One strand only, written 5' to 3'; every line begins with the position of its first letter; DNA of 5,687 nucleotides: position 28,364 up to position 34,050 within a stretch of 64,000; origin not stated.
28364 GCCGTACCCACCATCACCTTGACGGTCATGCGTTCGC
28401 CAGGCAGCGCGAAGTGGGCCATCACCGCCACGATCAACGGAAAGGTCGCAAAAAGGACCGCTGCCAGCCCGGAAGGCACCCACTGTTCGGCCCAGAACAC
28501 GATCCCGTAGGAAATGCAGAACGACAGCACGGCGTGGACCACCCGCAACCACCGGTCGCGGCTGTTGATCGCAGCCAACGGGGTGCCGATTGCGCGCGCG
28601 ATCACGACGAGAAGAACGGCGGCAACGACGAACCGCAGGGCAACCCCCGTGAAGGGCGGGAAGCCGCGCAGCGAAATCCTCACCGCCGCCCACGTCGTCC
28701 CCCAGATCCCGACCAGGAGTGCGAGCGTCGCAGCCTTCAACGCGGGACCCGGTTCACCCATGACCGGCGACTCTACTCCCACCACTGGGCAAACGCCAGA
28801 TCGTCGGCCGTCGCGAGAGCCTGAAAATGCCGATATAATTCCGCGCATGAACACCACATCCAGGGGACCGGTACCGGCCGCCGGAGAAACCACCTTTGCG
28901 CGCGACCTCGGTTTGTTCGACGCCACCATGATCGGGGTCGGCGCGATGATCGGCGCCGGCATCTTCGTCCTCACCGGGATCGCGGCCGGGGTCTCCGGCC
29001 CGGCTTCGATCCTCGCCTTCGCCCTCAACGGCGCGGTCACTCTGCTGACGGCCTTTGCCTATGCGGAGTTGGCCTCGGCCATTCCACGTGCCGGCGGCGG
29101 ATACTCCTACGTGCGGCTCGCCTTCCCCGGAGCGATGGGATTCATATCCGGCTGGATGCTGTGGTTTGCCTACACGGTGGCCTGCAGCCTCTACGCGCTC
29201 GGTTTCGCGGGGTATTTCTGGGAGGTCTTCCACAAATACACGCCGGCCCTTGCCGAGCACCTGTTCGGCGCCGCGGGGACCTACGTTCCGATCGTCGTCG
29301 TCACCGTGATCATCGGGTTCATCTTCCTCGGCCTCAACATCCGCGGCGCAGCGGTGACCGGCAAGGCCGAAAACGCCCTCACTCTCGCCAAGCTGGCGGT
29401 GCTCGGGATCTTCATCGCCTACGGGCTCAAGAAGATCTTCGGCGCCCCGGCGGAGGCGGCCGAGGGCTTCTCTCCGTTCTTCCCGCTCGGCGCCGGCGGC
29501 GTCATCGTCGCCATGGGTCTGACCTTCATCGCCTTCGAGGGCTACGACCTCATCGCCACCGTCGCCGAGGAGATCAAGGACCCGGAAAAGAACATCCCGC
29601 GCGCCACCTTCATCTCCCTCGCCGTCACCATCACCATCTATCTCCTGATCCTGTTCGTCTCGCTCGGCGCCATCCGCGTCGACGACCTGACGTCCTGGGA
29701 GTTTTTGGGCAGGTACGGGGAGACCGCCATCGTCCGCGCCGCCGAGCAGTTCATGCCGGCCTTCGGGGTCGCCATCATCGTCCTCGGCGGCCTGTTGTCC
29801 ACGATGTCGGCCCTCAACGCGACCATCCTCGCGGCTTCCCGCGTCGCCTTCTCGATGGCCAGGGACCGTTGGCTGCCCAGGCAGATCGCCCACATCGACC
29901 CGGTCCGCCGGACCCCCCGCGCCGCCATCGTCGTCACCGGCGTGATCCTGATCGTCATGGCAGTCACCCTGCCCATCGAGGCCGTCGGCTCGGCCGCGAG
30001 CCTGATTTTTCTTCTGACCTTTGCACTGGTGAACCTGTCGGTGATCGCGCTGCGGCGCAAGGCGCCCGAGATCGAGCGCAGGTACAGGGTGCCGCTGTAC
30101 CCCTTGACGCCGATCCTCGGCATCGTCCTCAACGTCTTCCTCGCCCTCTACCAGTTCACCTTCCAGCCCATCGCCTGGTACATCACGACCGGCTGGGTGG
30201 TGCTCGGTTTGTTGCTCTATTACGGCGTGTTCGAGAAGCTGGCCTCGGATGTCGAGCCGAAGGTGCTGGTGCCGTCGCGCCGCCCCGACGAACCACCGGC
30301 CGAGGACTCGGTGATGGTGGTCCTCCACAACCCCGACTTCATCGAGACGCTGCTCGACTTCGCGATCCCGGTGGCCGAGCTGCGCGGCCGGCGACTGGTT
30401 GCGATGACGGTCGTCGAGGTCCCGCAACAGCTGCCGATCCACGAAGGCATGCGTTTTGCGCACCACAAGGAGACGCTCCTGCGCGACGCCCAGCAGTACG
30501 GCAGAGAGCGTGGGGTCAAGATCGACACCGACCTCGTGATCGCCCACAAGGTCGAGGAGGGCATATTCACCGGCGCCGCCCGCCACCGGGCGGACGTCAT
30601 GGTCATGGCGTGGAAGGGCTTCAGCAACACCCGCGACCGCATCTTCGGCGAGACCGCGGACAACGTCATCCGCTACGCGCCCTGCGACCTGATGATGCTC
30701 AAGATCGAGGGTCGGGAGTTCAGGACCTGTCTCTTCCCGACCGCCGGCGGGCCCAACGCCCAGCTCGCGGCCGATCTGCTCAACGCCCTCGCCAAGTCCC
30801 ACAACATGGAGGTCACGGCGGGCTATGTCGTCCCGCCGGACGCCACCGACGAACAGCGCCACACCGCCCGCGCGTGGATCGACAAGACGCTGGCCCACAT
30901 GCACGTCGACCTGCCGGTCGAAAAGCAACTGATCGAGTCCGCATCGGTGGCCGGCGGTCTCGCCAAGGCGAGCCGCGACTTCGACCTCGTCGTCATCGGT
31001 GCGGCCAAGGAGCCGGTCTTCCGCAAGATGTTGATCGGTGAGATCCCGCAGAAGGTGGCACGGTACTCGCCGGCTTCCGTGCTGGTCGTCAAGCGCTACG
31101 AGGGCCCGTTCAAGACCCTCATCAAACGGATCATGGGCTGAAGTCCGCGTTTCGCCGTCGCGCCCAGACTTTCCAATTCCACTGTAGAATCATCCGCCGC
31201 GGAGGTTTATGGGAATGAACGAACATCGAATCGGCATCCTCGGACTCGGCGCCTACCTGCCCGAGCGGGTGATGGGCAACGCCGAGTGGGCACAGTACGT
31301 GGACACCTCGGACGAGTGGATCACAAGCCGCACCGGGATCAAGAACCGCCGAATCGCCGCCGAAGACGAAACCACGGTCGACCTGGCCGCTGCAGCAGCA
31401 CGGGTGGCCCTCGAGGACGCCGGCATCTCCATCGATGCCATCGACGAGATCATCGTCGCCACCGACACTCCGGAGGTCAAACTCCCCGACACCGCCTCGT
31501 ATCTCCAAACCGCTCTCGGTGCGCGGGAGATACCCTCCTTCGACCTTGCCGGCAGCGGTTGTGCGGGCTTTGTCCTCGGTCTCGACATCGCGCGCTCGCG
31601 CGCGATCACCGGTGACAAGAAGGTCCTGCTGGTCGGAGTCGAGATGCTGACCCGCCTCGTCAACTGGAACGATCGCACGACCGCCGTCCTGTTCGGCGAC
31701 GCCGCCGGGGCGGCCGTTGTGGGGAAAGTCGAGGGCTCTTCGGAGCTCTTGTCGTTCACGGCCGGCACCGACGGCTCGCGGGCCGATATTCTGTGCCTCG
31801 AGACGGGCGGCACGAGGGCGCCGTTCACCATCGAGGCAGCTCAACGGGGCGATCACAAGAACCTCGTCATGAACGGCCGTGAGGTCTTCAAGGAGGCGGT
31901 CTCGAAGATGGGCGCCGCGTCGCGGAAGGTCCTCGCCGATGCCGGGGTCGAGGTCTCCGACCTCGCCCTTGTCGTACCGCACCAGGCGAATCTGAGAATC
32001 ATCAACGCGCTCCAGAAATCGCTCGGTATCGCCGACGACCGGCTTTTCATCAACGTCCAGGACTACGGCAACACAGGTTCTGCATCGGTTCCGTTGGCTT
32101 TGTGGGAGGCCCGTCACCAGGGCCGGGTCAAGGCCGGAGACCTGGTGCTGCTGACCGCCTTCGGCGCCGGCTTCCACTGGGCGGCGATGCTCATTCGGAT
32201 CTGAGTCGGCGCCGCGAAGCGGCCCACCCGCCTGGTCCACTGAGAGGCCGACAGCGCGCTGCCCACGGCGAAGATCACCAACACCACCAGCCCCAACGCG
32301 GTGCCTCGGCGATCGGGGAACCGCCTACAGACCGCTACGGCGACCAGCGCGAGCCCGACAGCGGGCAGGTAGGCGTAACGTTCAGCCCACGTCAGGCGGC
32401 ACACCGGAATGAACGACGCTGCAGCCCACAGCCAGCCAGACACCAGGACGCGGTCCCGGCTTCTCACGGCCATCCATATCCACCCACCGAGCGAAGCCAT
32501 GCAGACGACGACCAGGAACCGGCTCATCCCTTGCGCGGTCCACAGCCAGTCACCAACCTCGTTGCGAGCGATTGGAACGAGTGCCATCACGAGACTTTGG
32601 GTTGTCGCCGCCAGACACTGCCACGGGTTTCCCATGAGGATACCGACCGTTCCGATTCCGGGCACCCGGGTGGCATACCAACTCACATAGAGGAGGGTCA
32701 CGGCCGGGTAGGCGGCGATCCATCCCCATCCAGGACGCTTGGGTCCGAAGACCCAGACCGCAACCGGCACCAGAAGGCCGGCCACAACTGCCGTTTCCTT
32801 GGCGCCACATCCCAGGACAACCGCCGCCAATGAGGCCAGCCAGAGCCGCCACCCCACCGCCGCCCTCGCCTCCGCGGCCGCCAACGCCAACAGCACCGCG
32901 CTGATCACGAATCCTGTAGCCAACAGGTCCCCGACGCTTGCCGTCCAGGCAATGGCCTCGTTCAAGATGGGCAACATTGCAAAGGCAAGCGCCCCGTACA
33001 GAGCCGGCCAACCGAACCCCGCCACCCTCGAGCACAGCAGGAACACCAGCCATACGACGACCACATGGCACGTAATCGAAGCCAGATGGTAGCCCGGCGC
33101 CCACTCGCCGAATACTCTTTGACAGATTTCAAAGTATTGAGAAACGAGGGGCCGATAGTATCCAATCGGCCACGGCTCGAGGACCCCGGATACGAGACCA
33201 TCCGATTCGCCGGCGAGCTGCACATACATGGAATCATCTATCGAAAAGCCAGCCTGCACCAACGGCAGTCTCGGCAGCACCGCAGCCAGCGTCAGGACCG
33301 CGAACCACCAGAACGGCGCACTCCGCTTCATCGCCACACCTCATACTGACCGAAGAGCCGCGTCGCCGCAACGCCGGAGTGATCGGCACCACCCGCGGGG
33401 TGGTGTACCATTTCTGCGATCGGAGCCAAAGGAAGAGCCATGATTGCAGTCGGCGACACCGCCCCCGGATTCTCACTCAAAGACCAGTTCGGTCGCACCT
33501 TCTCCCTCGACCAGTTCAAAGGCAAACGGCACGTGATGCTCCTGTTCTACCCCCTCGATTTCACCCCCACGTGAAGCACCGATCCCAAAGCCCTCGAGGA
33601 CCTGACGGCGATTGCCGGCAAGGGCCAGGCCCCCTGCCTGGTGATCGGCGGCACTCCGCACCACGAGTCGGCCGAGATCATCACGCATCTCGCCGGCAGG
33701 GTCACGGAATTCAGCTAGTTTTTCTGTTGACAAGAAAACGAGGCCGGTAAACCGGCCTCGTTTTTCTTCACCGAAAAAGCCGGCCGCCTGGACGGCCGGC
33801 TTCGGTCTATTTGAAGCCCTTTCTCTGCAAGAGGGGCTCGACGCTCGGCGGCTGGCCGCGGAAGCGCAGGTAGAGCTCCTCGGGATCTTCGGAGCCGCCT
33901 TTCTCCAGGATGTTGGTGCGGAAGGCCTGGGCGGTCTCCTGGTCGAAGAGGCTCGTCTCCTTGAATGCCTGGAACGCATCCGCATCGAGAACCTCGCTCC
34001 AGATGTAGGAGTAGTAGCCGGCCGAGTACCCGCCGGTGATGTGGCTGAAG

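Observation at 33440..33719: Peroxiredoxin-like ORF with an in-frame TGA exactly at the peroxidatic-cysteine codon: candidate selenoprotein, or a decayed gene stub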

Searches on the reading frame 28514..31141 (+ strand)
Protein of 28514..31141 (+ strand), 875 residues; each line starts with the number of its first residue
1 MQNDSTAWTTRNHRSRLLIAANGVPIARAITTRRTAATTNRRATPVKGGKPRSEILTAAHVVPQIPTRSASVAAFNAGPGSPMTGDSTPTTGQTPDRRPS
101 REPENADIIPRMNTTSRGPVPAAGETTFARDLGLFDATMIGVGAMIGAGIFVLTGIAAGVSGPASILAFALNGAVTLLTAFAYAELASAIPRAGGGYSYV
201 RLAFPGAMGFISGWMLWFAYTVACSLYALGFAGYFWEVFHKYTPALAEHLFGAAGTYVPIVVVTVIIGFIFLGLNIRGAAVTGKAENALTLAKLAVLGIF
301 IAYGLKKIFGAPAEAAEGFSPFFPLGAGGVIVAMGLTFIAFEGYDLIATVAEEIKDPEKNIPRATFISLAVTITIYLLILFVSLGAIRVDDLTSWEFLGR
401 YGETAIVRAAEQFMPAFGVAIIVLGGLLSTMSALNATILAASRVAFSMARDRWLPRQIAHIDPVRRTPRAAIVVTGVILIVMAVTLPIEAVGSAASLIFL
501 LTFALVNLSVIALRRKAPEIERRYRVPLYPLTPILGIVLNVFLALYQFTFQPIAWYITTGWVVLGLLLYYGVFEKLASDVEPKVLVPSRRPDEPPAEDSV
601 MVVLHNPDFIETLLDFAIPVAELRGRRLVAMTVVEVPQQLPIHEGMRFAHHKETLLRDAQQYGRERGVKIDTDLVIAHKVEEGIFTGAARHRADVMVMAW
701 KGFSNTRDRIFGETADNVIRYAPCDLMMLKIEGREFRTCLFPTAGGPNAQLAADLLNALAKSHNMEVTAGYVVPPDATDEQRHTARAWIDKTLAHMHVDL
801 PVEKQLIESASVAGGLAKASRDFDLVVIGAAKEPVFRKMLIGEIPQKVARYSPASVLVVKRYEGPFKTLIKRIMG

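Call 51: search_protein_families(library=pfam, proteins=[window:28514-31141:+], max_evalue=0.00001)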
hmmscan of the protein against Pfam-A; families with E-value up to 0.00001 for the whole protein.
window:28514-31141:+ (875 aa): 3 families
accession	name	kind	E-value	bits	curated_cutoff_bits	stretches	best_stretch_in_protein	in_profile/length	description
PF13520.12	AA_permease_2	-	7.7e-58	196.8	27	1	132-549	1-406/427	Amino acid permease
PF00324.27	AA_permease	-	4.1e-47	161.4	24.6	1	137-558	2-446/470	Amino acid permease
PF00582.32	Usp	-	6.7e-24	85.5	24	2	600-730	5-141/141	Universal stress protein family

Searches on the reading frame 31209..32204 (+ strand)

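Call 51: search_protein_families(library=pfam, proteins=[window:31209-32204:+], max_evalue=0.00001)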
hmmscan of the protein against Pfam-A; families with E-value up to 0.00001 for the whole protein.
window:31209-32204:+ (331 aa): 3 families
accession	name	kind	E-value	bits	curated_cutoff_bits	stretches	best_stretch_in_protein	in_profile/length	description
PF08541.16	ACP_syn_III_C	-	8e-34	116.1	26.6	1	242-331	1-90/90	3-Oxoacyl-[acyl-carrier-protein (ACP)] synthase III C terminal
PF08545.16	ACP_syn_III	-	6.2e-21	74.5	24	1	112-189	2-80/80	3-Oxoacyl-[acyl-carrier-protein (ACP)] synthase III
PF00195.25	Chal_sti_synt_N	-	6.1e-06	26.3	27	0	45-172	89-222/225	Chalcone and stilbene synthases, N-terminal domain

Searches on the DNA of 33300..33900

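Call 43: search_rna_families(source=window, start=33300, end=33900, threshold=evalue, max_evalue=10)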
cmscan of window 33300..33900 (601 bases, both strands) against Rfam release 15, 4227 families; matches with E-value up to 10: 24.
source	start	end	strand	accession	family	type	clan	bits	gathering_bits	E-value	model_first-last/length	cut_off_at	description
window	33758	33883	-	RF00598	SNORA76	Gene; snRNA; snoRNA; HACA-box;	CL00034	24.8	37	0.046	1-132/132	no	Small nucleolar RNA SNORA76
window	33731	33799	-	RF02869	ncS025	Gene; sRNA;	-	22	46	0.14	1-85/85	no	Burkholderia sRNA 25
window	33661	33831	-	RF01407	STnc560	Gene; sRNA;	-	20.6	55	0.045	1-214/214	no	STnc560 Hfq binding RNA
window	33737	33762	+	RF03941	mir-3158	Gene; miRNA;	-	20.1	97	0.58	1-81/81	no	mir-3158 microRNA precursor family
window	33715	33783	-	RF03850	mir-961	Gene; miRNA;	-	19.7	100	0.5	1-85/85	no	mir-961 microRNA precursor family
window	33735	33805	-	RF02901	AaHKsRNA41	Gene; sRNA;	-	19.6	97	0.034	1-187/187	no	Aggregatibacter sRNA 41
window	33736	33800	+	RF01750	ZMP-ZTP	Cis-reg; riboswitch;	-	19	39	0.94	1-86/86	no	ZMP/ZTP riboswitch aptamer (pfl RNA motif)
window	33761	33819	-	RF03024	Rothia-sucC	Cis-reg;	-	18.7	64.5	0.51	1-59/59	no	Rothia-sucC RNA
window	33707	33764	+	RF02901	AaHKsRNA41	Gene; sRNA;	-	18.2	97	0.083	1-187/187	no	Aggregatibacter sRNA 41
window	33738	33763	+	RF03904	MIR7991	Gene; miRNA;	-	17.3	58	1.1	1-47/47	no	MIR7991 microRNA precursor family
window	33736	33761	-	RF03904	MIR7991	Gene; miRNA;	-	17.2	58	1.2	1-47/47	no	MIR7991 microRNA precursor family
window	33695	33800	+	RF01721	Pseudomon-groES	Cis-reg;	-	15.7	50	2.3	1-111/111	no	Pseudomon-groES RNA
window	33722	33776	-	RF01937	mir-2780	Gene; miRNA;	-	15.5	95.5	2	1-88/88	no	mir-2780 microRNA precursor family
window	33732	33767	+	RF03306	mir-3923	Gene; miRNA;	-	15.1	94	9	1-83/83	no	mir-3923 microRNA precursor family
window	33831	33881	-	RF02027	MIR2907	Gene; miRNA;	-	14.9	60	7.5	1-65/65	no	MIR2907 microRNA precursor family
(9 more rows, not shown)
